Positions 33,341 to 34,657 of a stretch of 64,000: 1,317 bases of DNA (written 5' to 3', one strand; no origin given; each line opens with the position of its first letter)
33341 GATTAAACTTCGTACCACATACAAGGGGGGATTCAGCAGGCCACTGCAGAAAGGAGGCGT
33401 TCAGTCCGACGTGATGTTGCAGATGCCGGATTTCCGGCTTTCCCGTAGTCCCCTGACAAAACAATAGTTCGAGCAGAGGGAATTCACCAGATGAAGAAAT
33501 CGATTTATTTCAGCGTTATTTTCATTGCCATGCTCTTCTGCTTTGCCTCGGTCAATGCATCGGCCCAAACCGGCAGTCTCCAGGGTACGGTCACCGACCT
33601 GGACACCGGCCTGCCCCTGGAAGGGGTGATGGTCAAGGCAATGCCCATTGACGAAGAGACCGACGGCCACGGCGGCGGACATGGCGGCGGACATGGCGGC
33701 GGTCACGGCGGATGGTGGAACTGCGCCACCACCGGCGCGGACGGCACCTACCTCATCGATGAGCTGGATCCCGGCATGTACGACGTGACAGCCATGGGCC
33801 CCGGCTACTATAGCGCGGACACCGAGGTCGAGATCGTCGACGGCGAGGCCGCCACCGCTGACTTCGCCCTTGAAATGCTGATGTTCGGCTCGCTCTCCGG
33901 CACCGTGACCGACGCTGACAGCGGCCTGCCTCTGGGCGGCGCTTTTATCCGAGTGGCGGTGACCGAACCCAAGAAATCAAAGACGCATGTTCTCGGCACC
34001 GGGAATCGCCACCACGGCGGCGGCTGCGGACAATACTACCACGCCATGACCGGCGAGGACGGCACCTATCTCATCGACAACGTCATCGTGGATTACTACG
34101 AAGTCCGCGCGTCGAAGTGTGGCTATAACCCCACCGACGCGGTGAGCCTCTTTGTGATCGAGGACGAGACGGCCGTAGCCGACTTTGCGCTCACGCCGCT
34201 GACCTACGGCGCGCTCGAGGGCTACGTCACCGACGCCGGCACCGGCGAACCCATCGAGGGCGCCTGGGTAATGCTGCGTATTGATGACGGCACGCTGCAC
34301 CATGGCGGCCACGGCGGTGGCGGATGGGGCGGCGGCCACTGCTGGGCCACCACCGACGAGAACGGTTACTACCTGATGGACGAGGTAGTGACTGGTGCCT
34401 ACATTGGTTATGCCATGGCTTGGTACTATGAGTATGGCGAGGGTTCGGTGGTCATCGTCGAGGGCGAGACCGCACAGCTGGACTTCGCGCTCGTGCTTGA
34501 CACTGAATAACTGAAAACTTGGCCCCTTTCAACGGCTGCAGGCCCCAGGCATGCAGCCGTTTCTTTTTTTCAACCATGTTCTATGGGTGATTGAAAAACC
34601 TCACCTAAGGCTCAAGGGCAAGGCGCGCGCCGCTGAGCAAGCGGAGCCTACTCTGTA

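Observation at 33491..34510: Secreted triple-repeat beta-sandwich protein with His/Gly-rich inserts ending in Cys-aromatic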

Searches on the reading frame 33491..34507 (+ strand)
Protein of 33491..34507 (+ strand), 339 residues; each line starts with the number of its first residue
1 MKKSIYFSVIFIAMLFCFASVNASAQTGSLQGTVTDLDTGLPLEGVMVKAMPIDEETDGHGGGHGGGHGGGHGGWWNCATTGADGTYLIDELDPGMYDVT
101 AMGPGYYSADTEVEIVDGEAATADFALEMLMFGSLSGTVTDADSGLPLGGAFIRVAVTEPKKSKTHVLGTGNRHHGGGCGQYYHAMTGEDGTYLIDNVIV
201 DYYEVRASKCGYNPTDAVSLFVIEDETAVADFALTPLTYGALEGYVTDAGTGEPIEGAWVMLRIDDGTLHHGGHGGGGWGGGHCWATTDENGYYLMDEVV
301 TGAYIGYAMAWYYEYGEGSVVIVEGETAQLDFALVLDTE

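Call 3: search_protein_families(library=pfam, proteins=[window:33491-34507:+], max_evalue=1)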
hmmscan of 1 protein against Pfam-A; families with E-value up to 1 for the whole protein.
window:33491-34507:+ (339 aa): 7 families
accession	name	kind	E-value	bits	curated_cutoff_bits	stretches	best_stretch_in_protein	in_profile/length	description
PF13620.12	CarboxypepD_reg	-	1.9e-33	115.1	32.3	3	29-128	1-82/82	Carboxypeptidase regulatory-like domain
PF13715.12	CarbopepD_reg_2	-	4.2e-16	59.2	32.2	2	79-126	28-75/88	CarboxypepD_reg-like domain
PF17802.7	SpaA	-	1.9e-07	31.6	23.1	1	79-115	36-76/91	Prealbumin-like fold domain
PF17210.9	SdrD_B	-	5.9e-05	23.7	29.7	1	77-111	40-74/112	SdrD B-like domain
PF14686.12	fn3_3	-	0.00047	20.3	24.4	2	285-329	28-74/75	Polysaccharide lyase family 4, domain II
PF24025.1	Ig_DR_A0283-like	-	0.00091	20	27.1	1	33-106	12-67/102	DR_A0283-like, Ig-like domain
PF09430.16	EMC7_beta-sandw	-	0.0078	16.8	26.6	0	81-121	25-65/122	ER membrane protein complex subunit 7, beta-sandwich domain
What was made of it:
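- On Pfam PF13620 CarboxypepD_reg (transthyretin clan): 115.1 bits against 32.3, three stretches, E=1.9e-33 (call 3)
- On Gram-positive CnaB / pilin / MSCRAMM adhesin arrays: Only the clan relatives SpaA (31.6 bits, one stretch) and SdrD_B (below cutoff) appear (call 3).
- Three PF13620 domains (call 3). There is no anchoring or sorting signal: no LPXTG, PEP-CTERM, T9SS C-terminal domain, lipobox or S-layer homology domain (sequence; call 3).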

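Call 4: search_protein_families(library=ncbifam, proteins=[window:33491-34507:+], max_evalue=1)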
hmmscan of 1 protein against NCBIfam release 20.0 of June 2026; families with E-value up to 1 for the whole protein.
window:33491-34507:+ (339 aa): 2 families
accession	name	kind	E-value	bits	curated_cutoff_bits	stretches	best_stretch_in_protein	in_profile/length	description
NF052345.1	S_layer_anammox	exception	2.6e-29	101.4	1400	3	21-158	1306-1422/1596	Kustd1514 family S-layer glycoprotein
NF033802.1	AimP_fam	subfamily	0.11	12.7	35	1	1-30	1-30/43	lysogeny pheromone AimP family peptide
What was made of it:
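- On Kustd1514-family S-layer glycoprotein (NF052345): 101.4 bits against a cutoff of 1400 (call 4)
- NCBIfam gives a partial match to repeats of the anammox S-layer protein (call 4). The S-layer model score is 101 against a cutoff of 1400 (call 4).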

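Call 5: search_solved_structures(query=window:33491-34507:+, max_evalue=1, show_alignments=2)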
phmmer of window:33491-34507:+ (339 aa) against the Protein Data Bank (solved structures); distinct sequences matched with E-value up to 1: 1.
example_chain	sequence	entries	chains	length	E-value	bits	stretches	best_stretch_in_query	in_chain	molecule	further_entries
7xqp_1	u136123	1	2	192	0.74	12.2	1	225-295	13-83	Chlorophyll a-b binding protein, chloroplastic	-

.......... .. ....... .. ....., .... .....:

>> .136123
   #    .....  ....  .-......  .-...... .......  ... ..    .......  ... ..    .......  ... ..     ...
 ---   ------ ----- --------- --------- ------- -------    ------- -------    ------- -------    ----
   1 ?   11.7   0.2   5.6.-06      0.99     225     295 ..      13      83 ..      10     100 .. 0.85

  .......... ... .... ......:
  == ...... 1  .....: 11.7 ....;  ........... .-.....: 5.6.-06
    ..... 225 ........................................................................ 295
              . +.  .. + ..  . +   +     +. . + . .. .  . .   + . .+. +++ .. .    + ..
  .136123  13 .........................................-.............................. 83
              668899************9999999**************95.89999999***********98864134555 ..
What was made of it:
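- Tried and rejected: The PDB sequence search with the whole protein gave only a chance hit (E = 0.74, call 5).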

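Call 6: find_homologous_proteins(query=window:33491-34507:+, max_evalue=0.001)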
Query window:33491-34507:+ (339 aa): 58 proteins with E <= 0.001 among 8000 candidates.
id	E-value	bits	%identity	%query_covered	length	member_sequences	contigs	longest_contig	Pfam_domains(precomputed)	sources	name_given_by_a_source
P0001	1.0e-166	573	75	100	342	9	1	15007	PF13715.13,PF13620.13,PF22904.4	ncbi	-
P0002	3.4e-162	558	73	100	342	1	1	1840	PF13715.13,PF17802.8,PF13620.13,PF22904.4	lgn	-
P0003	8.8e-144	497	69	99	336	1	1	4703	PF13715.13,PF17802.8,PF13620.13,PF22904.4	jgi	-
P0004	1.1e-140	487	68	100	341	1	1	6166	PF13715.13,PF17802.8,PF13620.13,PF09430.17,PF22904.4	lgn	-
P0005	6.7e-137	475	65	100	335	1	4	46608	PF13715.13,PF17802.8,PF13620.13,PF09430.17,PF22904.4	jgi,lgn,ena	-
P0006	3.5e-130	452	64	93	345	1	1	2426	PF13715.13,PF13620.13,PF09430.17,PF22904.4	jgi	-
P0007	7.6e-111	389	60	97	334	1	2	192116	PF13715.13,PF17802.8,PF13620.13,PF09430.17,PF22904.4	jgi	-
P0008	3.0e-79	285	41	91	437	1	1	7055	PF13715.13,PF14686.13,PF08308.18,PF17802.8,PF13620.13,PF09430.17,PF22904.4,PF17210.10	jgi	jgi:uncharacterized surface anchored protein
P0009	3.4e-74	268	69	56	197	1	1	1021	PF13715.13,PF13620.13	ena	-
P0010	4.6e-74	268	38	94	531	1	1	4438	PF13715.13,PF11008.15,PF14686.13,PF08308.18,PF17802.8,PF13620.13,PF09430.17,PF22904.4,PF17210.10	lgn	-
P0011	6.5e-72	261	39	96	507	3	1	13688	PF13715.13,PF14686.13,PF07210.19,PF08308.18,PF24025.2,PF17802.8,PF13620.13,PF09430.17,PF22904.4,PF17210.10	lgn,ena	-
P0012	6.8e-69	251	40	96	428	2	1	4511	PF13715.13,PF07210.19,PF17802.8,PF00775.28,PF13620.13,PF22904.4,PF17210.10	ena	-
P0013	5.0e-68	248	44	96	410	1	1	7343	PF13715.13,PF14686.13,PF17802.8,PF13620.13,PF22904.4,PF17210.10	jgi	jgi:protocatechuate 3,4-dioxygenase beta subunit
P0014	4.5e-67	245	39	95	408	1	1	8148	PF13715.13,PF14686.13,PF08308.18,PF17802.8,PF23193.2,PF13620.13,PF09430.17,PF22904.4,PF17210.10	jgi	jgi:protocatechuate 3,4-dioxygenase beta subunit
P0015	3.3e-66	242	40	91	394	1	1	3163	PF13715.13,PF08308.18,PF17802.8,PF13620.13,PF09430.17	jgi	jgi:hypothetical protein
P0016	3.1e-63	232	45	97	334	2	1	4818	PF13715.13,PF14686.13,PF17802.8,PF13620.13,PF09430.17,PF22904.4,PF17210.10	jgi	jgi:protocatechuate 3,4-dioxygenase beta subunit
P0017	2.9e-62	229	45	96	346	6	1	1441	PF13715.13,PF14686.13,PF08308.18,PF17802.8,PF13620.13,PF09430.17,PF22904.4,PF17210.10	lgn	-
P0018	1.3e-61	227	40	90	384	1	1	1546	PF13715.13,PF14686.13,PF08308.18,PF24025.2,PF17802.8,PF13620.13,PF16404.12,PF09430.17,PF22904.4,PF17210.10,PF13115.12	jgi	jgi:protocatechuate 3,4-dioxygenase beta subunit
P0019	1.8e-61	226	36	99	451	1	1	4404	PF13715.13,PF14686.13,PF08308.18,PF17802.8,PF13620.13,PF09430.17,PF22904.4,PF17210.10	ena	-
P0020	9.4e-61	224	40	95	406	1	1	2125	PF13715.13,PF08308.18,PF13620.13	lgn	-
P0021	1.6e-60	223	45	92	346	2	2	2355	PF13715.13,PF14686.13,PF17802.8,PF13620.13,PF09430.17,PF22904.4,PF17210.10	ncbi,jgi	jgi:hypothetical protein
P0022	2.1e-59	220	43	98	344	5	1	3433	PF13715.13,PF17802.8,PF13620.13,PF09430.17,PF22904.4,PF17210.10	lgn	-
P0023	3.9e-59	219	43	99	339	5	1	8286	PF13715.13,PF08308.18,PF17802.8,PF13620.13,PF09430.17,PF22904.4,PF17210.10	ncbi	-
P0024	9.5e-58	214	43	91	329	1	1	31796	PF13715.13,PF14686.13,PF17802.8,PF13620.13,PF22904.4,PF17210.10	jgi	jgi:protocatechuate 3,4-dioxygenase beta subunit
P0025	4.3e-57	212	41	98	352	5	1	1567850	PF13715.13,PF14686.13,PF17802.8,PF13620.13,PF09430.17,PF22904.4,PF17210.10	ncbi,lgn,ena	-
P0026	1.1e-56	211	42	96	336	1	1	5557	PF13715.13,PF14686.13,PF08308.18,PF17802.8,PF13620.13,PF09430.17,PF22904.4,PF17210.10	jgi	jgi:hypothetical protein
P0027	1.4e-55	207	41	94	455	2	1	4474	PF14900.12,PF13715.13,PF14686.13,PF08308.18,PF17802.8,PF13620.13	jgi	-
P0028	1.7e-51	194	40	98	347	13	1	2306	PF13715.13,PF14686.13,PF17802.8,PF13620.13,PF22904.4,PF17210.10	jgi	-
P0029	7.9e-48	182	37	97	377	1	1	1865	PF13715.13,PF14686.13,PF08308.18,PF17802.8,PF13620.13,PF22904.4,PF17210.10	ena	-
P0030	9.4e-46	175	34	98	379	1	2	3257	PF13715.13,PF14686.13,PF08308.18,PF17802.8,PF13620.13,PF09430.17,PF22904.4,PF17210.10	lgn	-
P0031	2.4e-45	173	40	76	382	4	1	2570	PF13715.13,PF14686.13,PF08308.18,PF17802.8,PF13620.13,PF22904.4,PF17210.10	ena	-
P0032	1.7e-43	167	34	91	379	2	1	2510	PF13715.13,PF14686.13,PF08308.18,PF17802.8,PF13620.13,PF09430.17,PF22904.4,PF17210.10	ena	-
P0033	3.4e-36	143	33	96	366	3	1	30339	PF13715.13,PF08308.18,PF17802.8,PF13620.13,PF09430.17,PF22904.4,PF17210.10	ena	-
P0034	3.7e-35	140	35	77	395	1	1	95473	PF13715.13,PF14686.13,PF08308.18,PF17802.8,PF23193.2,PF13620.13,PF09430.17,PF22904.4,PF17210.10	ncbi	-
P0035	7.8e-35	139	28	91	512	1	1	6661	PF08308.18,PF17802.8,PF00775.28,PF13620.13,PF20608.5,PF17210.10,PF10670.16,PF13715.13,PF11974.15,PF14686.13,PF24421.2,PF20598.5,PF15976.12,PF09430.17,PF22904.4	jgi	jgi:5-hydroxyisourate hydrolase-like protein (transthyretin family)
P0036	1.4e-30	125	34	75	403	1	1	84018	PF13715.13,PF14686.13,PF08308.18,PF24025.2,PF17802.8,PF00775.28,PF13620.13,PF09430.17,PF22904.4,PF17210.10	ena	-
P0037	6.1e-20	90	34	92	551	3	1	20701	PF13715.13,PF00404.25,PF14686.13,PF17802.8,PF13620.13,PF22904.4,PF17210.10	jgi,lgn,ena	-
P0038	8.0e-20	89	29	91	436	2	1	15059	PF08308.18,PF17802.8,PF23193.2,PF13620.13,PF17210.10,PF13715.13,PF14686.13,PF24421.2,PF20598.5,PF09430.17,PF22904.4,PF13115.12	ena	-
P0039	1.4e-19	89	29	91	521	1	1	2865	PF13715.13,PF02369.23,PF11974.15,PF20598.5,PF17802.8,PF13620.13,PF22904.4,PF17210.10,PF13115.12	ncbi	-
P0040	3.1e-19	88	33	76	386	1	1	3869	PF13715.13,PF14686.13,PF08308.18,PF17802.8,PF13620.13,PF09430.17,PF22904.4,PF17210.10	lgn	-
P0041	1.6e-18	85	33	97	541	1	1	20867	PF13715.13,PF00404.25,PF17802.8,PF13620.13,PF22904.4,PF17210.10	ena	-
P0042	2.6e-14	71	30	91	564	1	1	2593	PF13715.13,PF00404.25,PF14686.13,PF17802.8,PF13620.13,PF09430.17,PF22904.4,PF17210.10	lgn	-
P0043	6.8e-14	70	34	76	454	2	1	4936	PF13715.13,PF00404.25,PF14686.13,PF13620.13,PF22904.4,PF17210.10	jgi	-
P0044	1.6e-13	69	31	80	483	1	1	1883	PF13715.13,PF14686.13,PF12985.14,PF08308.18,PF17802.8,PF13620.13,PF09430.17,PF22904.4,PF17210.10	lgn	-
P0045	2.1e-13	68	32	66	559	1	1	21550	PF13715.13,PF11008.15,PF14686.13,PF12985.14,PF08308.18,PF17802.8,PF13620.13,PF00395.26,PF20608.5,PF09430.17,PF22904.4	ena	-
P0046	3.0e-13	68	27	91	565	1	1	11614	PF13715.13,PF22902.3,PF00404.25,PF14686.13,PF17802.8,PF13620.13,PF09430.17,PF22904.4,PF17210.10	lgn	-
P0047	1.1e-11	63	32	96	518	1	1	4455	PF13715.13,PF02369.23,PF18962.8,PF14686.13,PF24025.2,PF17802.8,PF13860.13,PF13620.13,PF09430.17,PF22904.4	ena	-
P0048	1.1e-11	63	29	46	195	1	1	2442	PF13715.13,PF08308.18,PF17802.8,PF13620.13,PF09430.17,PF22904.4,PF17210.10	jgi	jgi:hypothetical protein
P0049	2.0e-11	62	30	99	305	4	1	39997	PF13715.13,PF14686.13,PF17802.8,PF13620.13,PF22904.4,PF17210.10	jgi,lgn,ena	-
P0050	3.8e-11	61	36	61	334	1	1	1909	PF13715.13,PF14686.13,PF12985.14,PF16371.13,PF08308.18,PF17802.8,PF13620.13,PF20608.5,PF09430.17,PF22904.4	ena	-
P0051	2.3e-10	58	33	62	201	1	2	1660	PF13715.13,PF14686.13,PF17802.8,PF13620.13,PF22904.4,PF17210.10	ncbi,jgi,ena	-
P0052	1.1e-9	56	37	63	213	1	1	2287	PF13715.13,PF14686.13,PF17802.8,PF13620.13,PF22904.4,PF17210.10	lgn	-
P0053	1.4e-8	52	38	31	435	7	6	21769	PF13715.13,PF18962.8,PF13620.13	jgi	jgi:hypothetical protein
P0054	4.7e-7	47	27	91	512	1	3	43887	PF13715.13,PF11974.15,PF14686.13,PF07210.19,PF13620.13,PF22904.4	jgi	jgi:hypothetical protein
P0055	8.6e-6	43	37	31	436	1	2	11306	PF13715.13,PF18962.8,PF13620.13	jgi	jgi:hypothetical protein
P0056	8.6e-6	43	27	74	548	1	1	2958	PF13715.13,PF25020.2,PF02369.23,PF11974.15,PF16371.13,PF20598.5,PF17802.8,PF13620.13,PF17210.10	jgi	-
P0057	7.3e-4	37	39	15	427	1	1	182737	PF18962.8,PF13620.13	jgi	-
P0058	8.9e-4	37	27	46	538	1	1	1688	PF13715.13,PF18962.8,PF23193.2,PF13860.13,PF13620.13,PF22904.4,PF17210.10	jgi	-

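Call 10: find_encoding_contigs(protein=window:33491-34507:+, flank=10000, max_places=4)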
Protein window:33491-34507:+ (339 aa): no gene with exactly this product is on record in the collection.
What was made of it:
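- Tried and rejected: Exact-sequence look-up of the window protein in public assemblies found nothing on record (call 10).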

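Call 11: find_encoding_contigs(protein=P0001, flank=8000, max_places=3)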
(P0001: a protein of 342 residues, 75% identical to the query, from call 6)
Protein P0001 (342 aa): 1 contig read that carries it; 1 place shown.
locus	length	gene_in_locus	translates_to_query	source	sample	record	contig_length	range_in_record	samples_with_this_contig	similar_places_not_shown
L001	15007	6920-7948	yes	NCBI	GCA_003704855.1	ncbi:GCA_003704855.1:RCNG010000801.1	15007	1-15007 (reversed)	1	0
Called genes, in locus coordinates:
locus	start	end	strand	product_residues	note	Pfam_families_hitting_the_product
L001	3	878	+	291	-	?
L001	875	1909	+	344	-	PF00814:TsaD, PF22521:HypF_C_2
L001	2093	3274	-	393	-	PF00266:Aminotran_5, PF01053:Cys_Met_Meta_PP, PF01212:Beta_elim_lyase, PF01041:DegT_DnrJ_EryC1, PF00282:Pyridoxal_deC (weak)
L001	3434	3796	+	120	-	-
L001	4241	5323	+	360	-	PF01116:F_bP_aldolase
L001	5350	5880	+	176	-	PF14512:TM1586_NiRdase (faint), PF00881:Nitroreductase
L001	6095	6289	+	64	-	-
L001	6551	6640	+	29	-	-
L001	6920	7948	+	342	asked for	PF13620:CarboxypepD_reg, PF13715:CarbopepD_reg_2 (faint), PF22904:NOMO1-like_2nd (faint), PF13620:CarboxypepD_reg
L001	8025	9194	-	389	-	PF00534:Glycos_transf_1, PF13692:Glyco_trans_1_4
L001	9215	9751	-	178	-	-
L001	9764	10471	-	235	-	PF01168:Ala_racemase_N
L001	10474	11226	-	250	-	PF02591:Zn_ribbon_9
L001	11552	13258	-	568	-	PF03979:Sigma70_r1_1, PF00140:Sigma70_r1_2, PF04542:Sigma70_r2, PF04539:Sigma70_r3, PF04545:Sigma70_r4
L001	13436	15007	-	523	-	?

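Call 12: find_encoding_contigs(protein=P0007, flank=8000, max_places=3)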
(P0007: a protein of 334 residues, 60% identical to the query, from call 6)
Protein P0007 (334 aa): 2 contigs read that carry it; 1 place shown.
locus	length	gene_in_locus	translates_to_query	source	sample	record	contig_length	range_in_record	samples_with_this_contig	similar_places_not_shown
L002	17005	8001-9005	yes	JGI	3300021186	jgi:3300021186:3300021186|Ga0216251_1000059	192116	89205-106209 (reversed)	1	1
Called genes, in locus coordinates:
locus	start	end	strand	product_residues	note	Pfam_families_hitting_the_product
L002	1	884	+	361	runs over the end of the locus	PF01008:IF-2B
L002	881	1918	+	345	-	PF00814:TsaD, PF22521:HypF_C_2 (weak)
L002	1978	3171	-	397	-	PF00266:Aminotran_5, PF01053:Cys_Met_Meta_PP, PF01041:DegT_DnrJ_EryC1, PF01212:Beta_elim_lyase (weak)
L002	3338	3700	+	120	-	PF16137:DUF4845 (faint)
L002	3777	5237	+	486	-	PF01663:Phosphodiest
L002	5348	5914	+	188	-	PF00359:PTS_EIIA_2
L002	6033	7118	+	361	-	PF01116:F_bP_aldolase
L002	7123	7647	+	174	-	PF00881:Nitroreductase, PF14512:TM1586_NiRdase (faint), PF00881:Nitroreductase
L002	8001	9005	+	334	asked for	PF13620:CarboxypepD_reg, PF13715:CarbopepD_reg_2 (faint), PF17802:SpaA (faint), PF22904:NOMO1-like_2nd (faint), PF09430:EMC7_beta-sandw (faint), PF13620:CarboxypepD_reg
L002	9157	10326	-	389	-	PF13579:Glyco_trans_4_4 (weak), PF00534:Glycos_transf_1, PF13692:Glyco_trans_1_4, PF13524:Glyco_trans_1_2 (faint)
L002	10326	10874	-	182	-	-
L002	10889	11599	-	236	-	PF01168:Ala_racemase_N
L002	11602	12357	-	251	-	PF02591:Zn_ribbon_9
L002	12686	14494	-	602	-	PF03979:Sigma70_r1_1, PF00140:Sigma70_r1_2, PF04542:Sigma70_r2, PF04539:Sigma70_r3, PF04545:Sigma70_r4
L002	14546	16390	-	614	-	PF01807:Zn_ribbon_DnaG, PF08275:DNAG_N, PF01751:Toprim, PF13155:Toprim_2, PF13362:Toprim_3, PF13662:Toprim_4, PF10410:DnaB_bind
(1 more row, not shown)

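Call 13: find_encoding_contigs(protein=P0005, flank=8000, max_places=3)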
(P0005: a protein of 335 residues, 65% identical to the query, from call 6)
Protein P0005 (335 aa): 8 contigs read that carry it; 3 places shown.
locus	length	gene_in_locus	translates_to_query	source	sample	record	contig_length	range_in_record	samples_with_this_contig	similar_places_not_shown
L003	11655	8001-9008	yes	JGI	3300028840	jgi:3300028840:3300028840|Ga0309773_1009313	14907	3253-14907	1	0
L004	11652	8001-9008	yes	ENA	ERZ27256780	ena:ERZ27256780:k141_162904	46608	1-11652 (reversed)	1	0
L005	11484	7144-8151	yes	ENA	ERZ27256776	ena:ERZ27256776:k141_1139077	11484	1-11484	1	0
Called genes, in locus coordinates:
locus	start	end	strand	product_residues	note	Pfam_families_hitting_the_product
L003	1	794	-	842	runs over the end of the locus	PF13517:FG-GAP_3 (faint), PF01839:FG-GAP (weak)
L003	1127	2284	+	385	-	PF01008:IF-2B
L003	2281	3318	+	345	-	PF00814:TsaD, PF22521:HypF_C_2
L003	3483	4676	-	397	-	PF00266:Aminotran_5, PF01053:Cys_Met_Meta_PP, PF01041:DegT_DnrJ_EryC1, PF01212:Beta_elim_lyase (weak)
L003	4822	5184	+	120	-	-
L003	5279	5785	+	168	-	PF00359:PTS_EIIA_2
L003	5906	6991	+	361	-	PF01116:F_bP_aldolase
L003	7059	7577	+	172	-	PF00881:Nitroreductase, PF14512:TM1586_NiRdase (weak)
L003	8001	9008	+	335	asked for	PF13620:CarboxypepD_reg, PF13715:CarbopepD_reg_2 (faint), PF17802:SpaA (faint), PF09430:EMC7_beta-sandw (faint), PF22904:NOMO1-like_2nd (faint), PF13620:CarboxypepD_reg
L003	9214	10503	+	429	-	PF01527:HTH_Tnp_1, PF13384:HTH_23, PF13518:HTH_28, PF13565:HTH_32, PF00665:rve, PF13683:rve_3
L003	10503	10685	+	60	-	-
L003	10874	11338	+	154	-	PF00665:rve (weak)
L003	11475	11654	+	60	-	?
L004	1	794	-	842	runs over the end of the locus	PF13517:FG-GAP_3 (faint), PF01839:FG-GAP (weak)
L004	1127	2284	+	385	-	PF01008:IF-2B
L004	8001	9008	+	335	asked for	PF13620:CarboxypepD_reg, PF13715:CarbopepD_reg_2 (faint), PF17802:SpaA (faint), PF09430:EMC7_beta-sandw (faint), PF22904:NOMO1-like_2nd (faint), PF13620:CarboxypepD_reg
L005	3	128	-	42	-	?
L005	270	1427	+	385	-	PF01008:IF-2B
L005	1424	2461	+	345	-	PF00814:TsaD, PF22521:HypF_C_2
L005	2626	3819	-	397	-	PF00266:Aminotran_5, PF01053:Cys_Met_Meta_PP, PF01041:DegT_DnrJ_EryC1, PF01212:Beta_elim_lyase (weak)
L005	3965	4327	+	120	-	-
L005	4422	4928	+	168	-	PF00359:PTS_EIIA_2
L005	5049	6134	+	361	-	PF01116:F_bP_aldolase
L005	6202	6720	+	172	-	PF00881:Nitroreductase, PF14512:TM1586_NiRdase (weak)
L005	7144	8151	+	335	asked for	PF13620:CarboxypepD_reg, PF13715:CarbopepD_reg_2 (faint), PF17802:SpaA (faint), PF09430:EMC7_beta-sandw (faint), PF22904:NOMO1-like_2nd (faint), PF13620:CarboxypepD_reg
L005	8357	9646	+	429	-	PF01527:HTH_Tnp_1, PF13384:HTH_23, PF13518:HTH_28, PF13565:HTH_32, PF00665:rve, PF13683:rve_3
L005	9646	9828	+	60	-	-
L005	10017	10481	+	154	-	PF00665:rve (weak)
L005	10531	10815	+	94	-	-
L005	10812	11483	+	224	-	?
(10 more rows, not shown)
